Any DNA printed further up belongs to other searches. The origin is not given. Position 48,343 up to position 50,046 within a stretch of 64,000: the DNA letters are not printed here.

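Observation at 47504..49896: Catalytically degenerate ketosynthase-fold protein translationally coupled to an anSME-like radical SAM/SPASM enzyme, directly downstream of tRNA-Ser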

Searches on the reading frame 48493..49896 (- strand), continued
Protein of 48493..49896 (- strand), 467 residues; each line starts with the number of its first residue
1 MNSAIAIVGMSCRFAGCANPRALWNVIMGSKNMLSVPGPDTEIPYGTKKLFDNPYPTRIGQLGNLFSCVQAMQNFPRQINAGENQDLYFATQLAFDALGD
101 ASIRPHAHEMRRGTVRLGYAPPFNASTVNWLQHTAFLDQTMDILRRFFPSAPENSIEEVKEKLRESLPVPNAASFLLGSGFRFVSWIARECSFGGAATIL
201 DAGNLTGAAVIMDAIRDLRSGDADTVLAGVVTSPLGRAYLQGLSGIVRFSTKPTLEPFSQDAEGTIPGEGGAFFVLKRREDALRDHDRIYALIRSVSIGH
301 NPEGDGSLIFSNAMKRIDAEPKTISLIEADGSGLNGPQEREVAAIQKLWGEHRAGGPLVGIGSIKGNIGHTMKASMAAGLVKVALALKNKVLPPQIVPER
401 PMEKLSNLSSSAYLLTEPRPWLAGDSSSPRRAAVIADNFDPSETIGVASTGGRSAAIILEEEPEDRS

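Call 53: search_protein_families(library=pfam, proteins=[L112:2147-3538:+, L112:1148-1744:+, L112:70-1080:+, L112:8346-9296:+, L112:10942-11880:+, L124:709-2643:+, L124:2754-3560:+, L124:8280-9038:+, L124:9119-10780:+, L124:10638-11216:+], max_evalue=0.0001)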
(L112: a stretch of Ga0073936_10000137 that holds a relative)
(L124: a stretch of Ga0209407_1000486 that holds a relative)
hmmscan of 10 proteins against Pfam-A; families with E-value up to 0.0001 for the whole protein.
L112:2147-3538:+ (463 aa): 1 family
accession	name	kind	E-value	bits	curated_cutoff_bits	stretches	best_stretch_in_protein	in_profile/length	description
PF02548.21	Pantoate_transf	-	4.3e-111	370.9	28.7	1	200-450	6-258/259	Ketopantoate hydroxymethyltransferase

L112:1148-1744:+ (198 aa): 4 families
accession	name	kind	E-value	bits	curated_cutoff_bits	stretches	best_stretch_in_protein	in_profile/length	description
PF01330.27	RuvA_N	-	6.2e-23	81.1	23.6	1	1-62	1-61/61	RuvA N terminal domain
PF14520.12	HHH_5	-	1.5e-18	67.5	27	1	72-130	1-57/57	Helix-hairpin-helix domain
PF07499.19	RuvA_C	-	2e-08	35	24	1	153-196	3-44/47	RuvA, C-terminal domain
PF00633.29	HHH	-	2.8e-06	27.3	24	0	110-125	13-28/30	Helix-hairpin-helix motif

L112:70-1080:+ (336 aa): 1 family
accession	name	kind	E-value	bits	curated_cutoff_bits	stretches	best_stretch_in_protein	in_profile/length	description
PF00107.32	ADH_zinc_N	-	6.4e-07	29.8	31.8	1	136-238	28-125/129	Zinc-binding dehydrogenase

L112:8346-9296:+ (316 aa): 3 families
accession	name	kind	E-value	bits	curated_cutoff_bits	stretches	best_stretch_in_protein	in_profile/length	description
PF12833.13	HTH_18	-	2.1e-17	63.6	33.6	1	228-306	2-80/80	Helix-turn-helix domain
PF00165.29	HTH_AraC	-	2.2e-14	53.6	26.6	1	266-305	1-42/42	Bacterial regulatory helix-turn-helix proteins, AraC family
PF02311.25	AraC_binding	-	9.4e-08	32.3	21.1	1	58-167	6-116/135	AraC-like ligand binding domain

L112:10942-11880:+ (312 aa): 1 family
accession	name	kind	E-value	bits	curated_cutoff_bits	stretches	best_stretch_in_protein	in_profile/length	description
PF01790.23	LGT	-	2.7e-59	200.8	24.9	1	49-307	2-240/240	Prolipoprotein diacylglyceryl transferase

L124:709-2643:+ (644 aa): 0 families

L124:2754-3560:+ (268 aa): 1 family
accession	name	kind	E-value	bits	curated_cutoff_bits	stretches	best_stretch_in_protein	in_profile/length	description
PF02548.21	Pantoate_transf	-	1.7e-107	359.1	28.7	1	7-258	5-258/259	Ketopantoate hydroxymethyltransferase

L124:8280-9038:+ (252 aa): 1 family
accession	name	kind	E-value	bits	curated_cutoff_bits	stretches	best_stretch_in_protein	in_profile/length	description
PF03372.29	Exo_endo_phos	-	9.8e-17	61.9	24.5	1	33-230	21-225/225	Endonuclease/Exonuclease/phosphatase family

L124:9119-10780:+ (553 aa): 1 family
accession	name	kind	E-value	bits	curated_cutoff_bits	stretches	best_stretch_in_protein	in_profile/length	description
PF13091.12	PLDc_2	-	8.5e-23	81.1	27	1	376-516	3-132/132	PLD-like domain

L124:10638-11216:+ (192 aa): 0 families

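Call 55: find_homologous_proteins(query=L007:7383-10694:+, max_evalue=1e-20)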
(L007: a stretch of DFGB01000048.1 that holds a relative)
Query L007:7383-10694:+ (1104 aa): 521 proteins with E <= 1e-20 among 8000 candidates; the best 120 are listed.
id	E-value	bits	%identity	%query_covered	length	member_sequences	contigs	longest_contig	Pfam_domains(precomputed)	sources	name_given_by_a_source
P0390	0.0e+0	2381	96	100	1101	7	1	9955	PF01648.26,PF14765.13,PF00698.27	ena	-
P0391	0.0e+0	2080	82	100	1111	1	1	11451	PF01648.26,PF00698.27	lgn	-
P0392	0.0e+0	1719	69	100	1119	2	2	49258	PF01648.26,PF14765.13,PF00698.27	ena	-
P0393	0.0e+0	1709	68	100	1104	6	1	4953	PF22336.3,PF01648.26,PF00698.27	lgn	-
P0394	0.0e+0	1705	67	100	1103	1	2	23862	PF22336.3,PF01648.26,PF22621.3,PF00698.27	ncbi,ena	-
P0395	0.0e+0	1698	66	100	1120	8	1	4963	PF22336.3,PF01648.26,PF22621.3,PF14765.13,PF00698.27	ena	-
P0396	0.0e+0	1683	67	100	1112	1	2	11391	PF01648.26,PF00698.27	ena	-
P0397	0.0e+0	1675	66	100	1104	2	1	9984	PF22336.3,PF01648.26,PF22621.3,PF14765.13,PF00698.27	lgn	-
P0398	0.0e+0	1675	67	100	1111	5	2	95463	PF22336.3,PF01648.26,PF22621.3,PF00698.27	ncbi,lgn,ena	-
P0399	0.0e+0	1671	66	100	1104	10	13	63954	PF22336.3,PF01648.26,PF22621.3,PF14765.13,PF00698.27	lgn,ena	-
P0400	0.0e+0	1667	66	100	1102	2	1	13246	PF22336.3,PF01648.26,PF22621.3,PF00698.27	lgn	-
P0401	0.0e+0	1665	67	100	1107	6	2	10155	PF22336.3,PF01648.26,PF22621.3,PF14765.13,PF00698.27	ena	-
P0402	0.0e+0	1637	64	100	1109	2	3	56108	PF22336.3,PF01648.26,PF22621.3,PF14765.13,PF00698.27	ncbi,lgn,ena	-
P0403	0.0e+0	1498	60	100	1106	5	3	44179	PF01648.26,PF22621.3,PF00698.27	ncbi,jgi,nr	ncbi:MAG: 4'-phosphopantetheinyl transferase superfamily protein [Lentisphaerae bacterium]|nr:4'-pho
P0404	0.0e+0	1494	61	100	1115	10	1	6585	PF01648.26,PF00698.27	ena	-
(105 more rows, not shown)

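Call 56: find_encoding_contigs(protein=P0399, flank=6000, max_places=4)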
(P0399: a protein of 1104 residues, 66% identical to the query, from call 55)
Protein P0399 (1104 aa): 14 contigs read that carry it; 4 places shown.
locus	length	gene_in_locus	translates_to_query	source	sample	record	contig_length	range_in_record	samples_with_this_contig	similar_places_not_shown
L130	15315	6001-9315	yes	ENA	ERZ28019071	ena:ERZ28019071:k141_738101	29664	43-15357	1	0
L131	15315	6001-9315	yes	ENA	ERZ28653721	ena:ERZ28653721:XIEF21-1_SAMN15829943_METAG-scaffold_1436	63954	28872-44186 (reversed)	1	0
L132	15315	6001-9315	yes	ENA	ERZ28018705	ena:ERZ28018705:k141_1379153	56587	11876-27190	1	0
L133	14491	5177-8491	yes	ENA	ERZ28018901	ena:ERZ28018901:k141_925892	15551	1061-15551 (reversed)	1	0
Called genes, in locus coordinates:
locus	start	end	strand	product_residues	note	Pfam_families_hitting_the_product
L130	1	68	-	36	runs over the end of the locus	?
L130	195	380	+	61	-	-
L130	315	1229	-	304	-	PF12183:NotI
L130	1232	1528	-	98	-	PF00145:DNA_methylase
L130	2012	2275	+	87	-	-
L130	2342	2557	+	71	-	-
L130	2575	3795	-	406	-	PF00145:DNA_methylase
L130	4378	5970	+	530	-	PF00890:FAD_binding_2, PF01266:DAO (weak), PF02910:Succ_DH_flav_C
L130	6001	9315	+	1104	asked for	PF22336:RhiE-like_linker, PF22621:CurL-like_PKS_C, PF00698:Acyl_transf_1, PF14765:PS-DH (weak), PF01648:ACPS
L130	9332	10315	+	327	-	PF00535:Glycos_transf_2, PF13641:Glyco_tranf_2_3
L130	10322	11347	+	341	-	PF13593:SBF_like, PF01758:SBF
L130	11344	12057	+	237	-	PF01745:IPT (weak), PF01715:IPPT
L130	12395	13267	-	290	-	PF00152:tRNA-synt_2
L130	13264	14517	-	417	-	PF05206:TRM13 (faint), PF13679:Methyltransf_32, PF13847:Methyltransf_31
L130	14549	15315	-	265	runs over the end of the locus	PF00005:ABC_tran, PF13304:AAA_21 (faint)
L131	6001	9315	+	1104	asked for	PF22336:RhiE-like_linker, PF22621:CurL-like_PKS_C, PF00698:Acyl_transf_1, PF14765:PS-DH (weak), PF01648:ACPS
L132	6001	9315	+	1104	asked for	PF22336:RhiE-like_linker, PF22621:CurL-like_PKS_C, PF00698:Acyl_transf_1, PF14765:PS-DH (weak), PF01648:ACPS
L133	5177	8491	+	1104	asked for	PF22336:RhiE-like_linker, PF22621:CurL-like_PKS_C, PF00698:Acyl_transf_1, PF14765:PS-DH (weak), PF01648:ACPS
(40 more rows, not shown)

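Call 57: find_encoding_contigs(protein=P0392, flank=6000, max_places=2)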
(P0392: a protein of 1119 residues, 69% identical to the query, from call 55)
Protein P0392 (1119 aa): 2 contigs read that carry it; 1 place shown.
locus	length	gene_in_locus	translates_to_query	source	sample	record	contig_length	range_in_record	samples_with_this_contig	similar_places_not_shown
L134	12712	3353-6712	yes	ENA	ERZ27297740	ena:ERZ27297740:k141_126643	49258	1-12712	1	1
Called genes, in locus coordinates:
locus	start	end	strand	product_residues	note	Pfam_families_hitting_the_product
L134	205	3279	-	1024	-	PF17757:UvrB_inter, PF02559:CarD_TRCF_RID, PF00270:DEAD, PF04851:ResIII, PF00271:Helicase_C, PF03461:TRCF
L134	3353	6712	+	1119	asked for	PF00698:Acyl_transf_1, PF14765:PS-DH (weak), PF01648:ACPS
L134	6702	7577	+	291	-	PF04055:Radical_SAM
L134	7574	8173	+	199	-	PF00753:Lactamase_B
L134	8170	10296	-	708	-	PF00884:Sulfatase, PF02545:Maf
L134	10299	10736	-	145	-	PF01219:DAGK_prokar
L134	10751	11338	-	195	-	PF03602:Cons_hypoth95, PF05175:MTS, PF13649:Methyltransf_25 (weak)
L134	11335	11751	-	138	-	PF01242:PTPS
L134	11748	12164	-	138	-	PF13279:4HBT_2, PF03061:4HBT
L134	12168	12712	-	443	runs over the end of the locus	PF05496:RuvB_N, PF07728:AAA_5 (faint), PF00004:AAA, PF22703:Cdc6_lid (faint), PF16193:AAA_assoc_2, PF12002:MgsA_C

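Call 58: find_encoding_contigs(protein=P0398, flank=6000, max_places=2)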
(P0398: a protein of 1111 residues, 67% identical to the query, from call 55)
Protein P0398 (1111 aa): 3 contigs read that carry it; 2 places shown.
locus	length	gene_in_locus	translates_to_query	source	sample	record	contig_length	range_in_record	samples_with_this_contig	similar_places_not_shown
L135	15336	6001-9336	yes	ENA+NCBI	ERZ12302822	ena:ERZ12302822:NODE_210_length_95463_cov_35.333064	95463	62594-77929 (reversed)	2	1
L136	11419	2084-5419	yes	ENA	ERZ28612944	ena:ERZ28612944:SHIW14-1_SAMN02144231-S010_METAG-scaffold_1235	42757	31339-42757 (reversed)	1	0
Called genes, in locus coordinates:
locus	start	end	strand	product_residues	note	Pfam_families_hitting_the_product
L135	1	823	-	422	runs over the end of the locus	-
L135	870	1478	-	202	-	PF13036:LpoB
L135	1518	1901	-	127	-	PF07233:DUF1425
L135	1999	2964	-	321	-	PF00535:Glycos_transf_2, PF13641:Glyco_tranf_2_3, PF13632:Glyco_trans_2_3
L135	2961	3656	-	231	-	PF01138:RNase_PH, PF03725:RNase_PH_C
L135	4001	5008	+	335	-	PF01370:Epimerase, PF04321:RmlD_sub_bind, PF16363:GDP_Man_Dehyd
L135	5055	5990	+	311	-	PF01370:Epimerase, PF04321:RmlD_sub_bind (weak), PF16363:GDP_Man_Dehyd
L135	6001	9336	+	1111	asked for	PF22336:RhiE-like_linker, PF22621:CurL-like_PKS_C, PF00698:Acyl_transf_1, PF01648:ACPS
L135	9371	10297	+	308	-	PF04055:Radical_SAM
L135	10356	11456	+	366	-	PF00535:Glycos_transf_2, PF04138:GtrA_DPMS_TM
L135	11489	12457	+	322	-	PF13793:Pribosyltran_N, PF00156:Pribosyltran, PF14572:Pribosyl_synth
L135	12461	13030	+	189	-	PF01195:Pept_tRNA_hydro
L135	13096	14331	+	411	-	-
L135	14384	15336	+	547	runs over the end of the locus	PF02690:Na_Pi_cotrans, PF01895:PhoU (weak)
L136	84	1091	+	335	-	PF01370:Epimerase, PF04321:RmlD_sub_bind, PF16363:GDP_Man_Dehyd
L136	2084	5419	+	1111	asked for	PF22336:RhiE-like_linker, PF22621:CurL-like_PKS_C, PF00698:Acyl_transf_1, PF01648:ACPS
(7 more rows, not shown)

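Call 62: find_encoding_contigs(protein=P0395, flank=8000, max_places=4)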
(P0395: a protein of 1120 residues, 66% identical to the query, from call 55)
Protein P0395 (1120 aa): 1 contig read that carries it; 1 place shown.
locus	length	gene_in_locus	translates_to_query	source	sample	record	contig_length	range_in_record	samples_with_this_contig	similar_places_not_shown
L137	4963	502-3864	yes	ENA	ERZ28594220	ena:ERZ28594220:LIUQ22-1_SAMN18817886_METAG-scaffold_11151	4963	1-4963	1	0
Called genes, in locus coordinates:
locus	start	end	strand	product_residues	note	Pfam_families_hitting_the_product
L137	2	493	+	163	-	?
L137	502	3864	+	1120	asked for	PF22336:RhiE-like_linker (faint), PF22621:CurL-like_PKS_C (weak), PF00698:Acyl_transf_1, PF14765:PS-DH (weak), PF01648:ACPS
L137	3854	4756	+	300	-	PF04055:Radical_SAM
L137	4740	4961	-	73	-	?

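Call 63: list_cluster_members(proteins=[P0395])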
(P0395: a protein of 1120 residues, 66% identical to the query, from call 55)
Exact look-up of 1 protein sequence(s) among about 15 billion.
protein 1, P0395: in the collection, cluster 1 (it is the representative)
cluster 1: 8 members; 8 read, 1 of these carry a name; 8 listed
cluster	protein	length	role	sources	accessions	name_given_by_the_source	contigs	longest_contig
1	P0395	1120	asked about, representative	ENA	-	-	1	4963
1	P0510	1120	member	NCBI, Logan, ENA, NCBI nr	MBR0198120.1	MAG: 4'-phosphopantetheinyl transferase superfamily protein [Kiritimatiellae bacterium] | 4'-phosphopantetheinyl transferase superfamily protein [Kiritimatiellia bacterium]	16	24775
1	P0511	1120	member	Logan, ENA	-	-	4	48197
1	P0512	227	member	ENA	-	-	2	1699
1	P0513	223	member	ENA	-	-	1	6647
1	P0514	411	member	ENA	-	-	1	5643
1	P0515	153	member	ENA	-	-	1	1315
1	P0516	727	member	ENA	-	-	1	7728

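Call 65: find_encoding_contigs(protein=P0511, flank=8000, max_places=3)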
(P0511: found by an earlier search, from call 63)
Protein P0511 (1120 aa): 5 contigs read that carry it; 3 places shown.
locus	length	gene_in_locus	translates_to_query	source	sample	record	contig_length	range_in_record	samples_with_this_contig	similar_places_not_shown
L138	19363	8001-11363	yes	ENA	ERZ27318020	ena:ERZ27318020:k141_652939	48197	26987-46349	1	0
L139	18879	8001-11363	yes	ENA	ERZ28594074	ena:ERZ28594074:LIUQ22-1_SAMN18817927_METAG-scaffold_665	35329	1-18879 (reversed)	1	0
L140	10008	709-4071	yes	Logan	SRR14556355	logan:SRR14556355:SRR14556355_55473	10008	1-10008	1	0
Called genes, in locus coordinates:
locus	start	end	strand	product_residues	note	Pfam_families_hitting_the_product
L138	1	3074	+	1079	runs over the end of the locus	PF00580:UvrD-helicase, PF13245:AAA_19 (weak), PF13401:AAA_22 (faint), PF13245:AAA_19 (weak), PF13361:UvrD_C, PF13538:UvrD_C_2 (faint)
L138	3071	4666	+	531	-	PF09848:SLFN-g3_helicase (faint), PF00580:UvrD-helicase (faint), PF13086:AAA_11 (weak), PF13245:AAA_19, PF13604:AAA_30, PF01443:Viral_helicase1 (faint), PF05127:NAT10_TcmA_helicase, PF13538:UvrD_C_2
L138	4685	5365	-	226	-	PF02142:MGS, PF01808:AICARFT_IMPCHas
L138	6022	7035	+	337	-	PF01370:Epimerase, PF04321:RmlD_sub_bind (weak), PF16363:GDP_Man_Dehyd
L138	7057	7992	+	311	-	PF01370:Epimerase, PF16363:GDP_Man_Dehyd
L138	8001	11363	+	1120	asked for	PF22336:RhiE-like_linker (faint), PF22621:CurL-like_PKS_C (weak), PF00698:Acyl_transf_1, PF14765:PS-DH (weak), PF01648:ACPS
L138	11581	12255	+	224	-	PF04055:Radical_SAM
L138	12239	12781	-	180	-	PF01478:Peptidase_A24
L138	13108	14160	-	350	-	-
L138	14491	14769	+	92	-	-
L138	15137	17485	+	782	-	PF02661:Fic (weak)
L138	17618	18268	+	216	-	-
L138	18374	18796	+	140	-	-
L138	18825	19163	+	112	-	-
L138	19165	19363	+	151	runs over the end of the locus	-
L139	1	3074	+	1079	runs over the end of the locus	PF00580:UvrD-helicase, PF13245:AAA_19 (weak), PF13401:AAA_22 (faint), PF13245:AAA_19 (weak), PF13361:UvrD_C, PF13538:UvrD_C_2 (faint)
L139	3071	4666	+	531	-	PF09848:SLFN-g3_helicase (faint), PF00580:UvrD-helicase (faint), PF13086:AAA_11 (weak), PF13245:AAA_19, PF13604:AAA_30, PF01443:Viral_helicase1 (faint), PF05127:NAT10_TcmA_helicase, PF13538:UvrD_C_2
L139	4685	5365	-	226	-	PF02142:MGS, PF01808:AICARFT_IMPCHas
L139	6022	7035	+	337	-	PF01370:Epimerase, PF04321:RmlD_sub_bind (weak), PF16363:GDP_Man_Dehyd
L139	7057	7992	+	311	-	PF01370:Epimerase, PF16363:GDP_Man_Dehyd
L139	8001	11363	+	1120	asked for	PF22336:RhiE-like_linker (faint), PF22621:CurL-like_PKS_C (weak), PF00698:Acyl_transf_1, PF14765:PS-DH (weak), PF01648:ACPS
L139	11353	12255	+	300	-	PF04055:Radical_SAM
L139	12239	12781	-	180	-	PF01478:Peptidase_A24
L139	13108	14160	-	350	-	-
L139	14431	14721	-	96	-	-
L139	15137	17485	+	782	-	PF02661:Fic (weak)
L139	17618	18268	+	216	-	-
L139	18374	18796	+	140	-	-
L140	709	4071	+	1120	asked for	PF22336:RhiE-like_linker (faint), PF22621:CurL-like_PKS_C (weak), PF00698:Acyl_transf_1, PF14765:PS-DH (weak), PF01648:ACPS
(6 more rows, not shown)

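Call 79: predict_structure(alignment_id=A2)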
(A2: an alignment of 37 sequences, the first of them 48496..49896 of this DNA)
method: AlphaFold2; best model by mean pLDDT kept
length: 467 residues; sequences in the alignment: 37
mean_pLDDT: 53.0   pTM: 0.59
mean pLDDT of the five models: 53.0, 45.4, 39.0, 37.2, 36.6
residues with pLDDT >= 90: 15; 70-90: 121; 50-70: 97; < 50: 234
segments of 3 or more residues with pLDDT < 50: 34-137, 166-205, 230-271, 331-334, 353-355, 363-371, 397-414, 440-445
pLDDT, mean of each block of 10 residues (from residue 1): 76 59 73 40 27 27 27 28 31 33 34 40 30 40 61 75 51 33 36 34 51 78 61 31 28 32 30 74 86 85 78 88 77 56 75 53 40 64 84 55 32 53 62 73 46 80 66
secondary structure, 60 per line:
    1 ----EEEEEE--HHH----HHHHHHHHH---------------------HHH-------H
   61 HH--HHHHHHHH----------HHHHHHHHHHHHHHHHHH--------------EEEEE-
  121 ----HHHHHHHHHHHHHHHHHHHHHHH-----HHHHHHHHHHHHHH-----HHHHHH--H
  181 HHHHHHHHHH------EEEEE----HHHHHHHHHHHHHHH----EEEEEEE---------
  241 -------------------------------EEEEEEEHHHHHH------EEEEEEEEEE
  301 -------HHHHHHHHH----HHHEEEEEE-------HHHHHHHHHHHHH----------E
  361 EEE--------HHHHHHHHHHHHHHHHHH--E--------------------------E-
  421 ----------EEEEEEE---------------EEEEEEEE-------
elements in order: E5-10 H20-28 H65-72 H83-100 E115-119 H125-147 H153-166 H172-177 H180-190 E197-201 H206-220 E225-231 E272-278 H279-284 E291-300 H308-316 E324-329 H337-349 E360-363 H372-389 E431-437 E453-460
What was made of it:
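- The KSL structure model was poor (pLDDT 53, call 79).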

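Call 82: fold_search(model_id=the predicted structure, library=pdb)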
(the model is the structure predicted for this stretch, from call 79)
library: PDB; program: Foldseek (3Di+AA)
matches with E <= 10: 873; with E <= 0.001: 686
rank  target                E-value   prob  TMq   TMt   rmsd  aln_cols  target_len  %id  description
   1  5elp_C                4.6e-20  1.00  0.55  0.47  12.7       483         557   20  Ketosynthase from module 1 of the bacillaene synthase from Bacillus amyloliquefaciens FZB42 (released 2016-01-13)
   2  9f48_A                4.9e-20  1.00  0.56  0.30  14.0       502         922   22  KS + AT di-domain of polyketide synthase 13 in Mycobacterium tuberculosis (released 2024-05-22)
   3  5elp_A                5.8e-20  1.00  0.55  0.48  13.3       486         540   19  Ketosynthase from module 1 of the bacillaene synthase from Bacillus amyloliquefaciens FZB42 (released 2016-01-13)
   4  6mhl_B                6.2e-20  1.00  0.52  0.44  13.7       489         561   21  Crystal structure of ketosynthase twelve from bacillaene polyketide synthase in Bacillus amyloliquefaciens (released 2019-09-25)
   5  4oqj                  1.0e-19  1.00  0.54  0.38  13.9       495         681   24  Streptomcyes albus JA3453 oxazolomycin ketosynthase domain OzmQ KS1 (released 2014-03-19)
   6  6mhl_A                1.5e-19  1.00  0.52  0.44  14.4       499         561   19  Crystal structure of ketosynthase twelve from bacillaene polyketide synthase in Bacillus amyloliquefaciens (released 2019-09-25)
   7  9d2y_B                5.4e-19  1.00  0.58  0.14  12.5       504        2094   21  Cryo-EM structure of mycocerosic acid synthase with double KS-ACP crosslinking using C16 alpha-bromoamide. Complex A (released 2025-08-13)
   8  8xbl_A                6.9e-19  1.00  0.55  0.36  13.8       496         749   24  Cryo-EM structure of colibactin assembly line polyketide synthase ClbC (apo state) (released 2025-05-21)
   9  5elp_D                8.3e-19  1.00  0.54  0.48  13.0       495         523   19  Ketosynthase from module 1 of the bacillaene synthase from Bacillus amyloliquefaciens FZB42 (released 2016-01-13)
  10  9jj9_A                8.3e-19  1.00  0.52  0.50  13.2       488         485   19  Class 3 state of the GfsA KSQ-ancestralAT chimeric didomain in complex with the GfsA ACP domain (released 2025-08-06)
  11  4wky_B                1.1e-18  1.00  0.53  0.44  15.8       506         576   22  Streptomcyes albus JA3453 oxazolomycin ketosynthase domain OzmN KS2 (released 2014-10-29)
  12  8xbl_B                1.2e-18  1.00  0.55  0.36  13.7       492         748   24  Cryo-EM structure of colibactin assembly line polyketide synthase ClbC (apo state) (released 2025-05-21)
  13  7s6b_B                1.4e-18  1.00  0.54  0.30  12.5       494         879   21  Crystal structure of modular polyketide synthase apo-Lsd14 from the Lasalocid biosynthesis pathway, trapped in the tra (released 2021-11-03)
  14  9d2y_A                1.4e-18  1.00  0.57  0.14  11.7       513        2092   20  Cryo-EM structure of mycocerosic acid synthase with double KS-ACP crosslinking using C16 alpha-bromoamide. Complex A (released 2025-08-13)
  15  5erb_D                1.4e-18  1.00  0.55  0.45  13.3       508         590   20  Ketosynthase from module 5 of the bacillaene synthase from Bacillus amyloliquefaciens FZB42 (released 2015-12-23)
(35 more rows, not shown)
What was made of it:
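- On Condensing beta-ketoacyl synthase (type I PKS/FAS KS): Foldseek top 50 hits are all PKS ketosynthases (call 82; the model is of low confidence).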
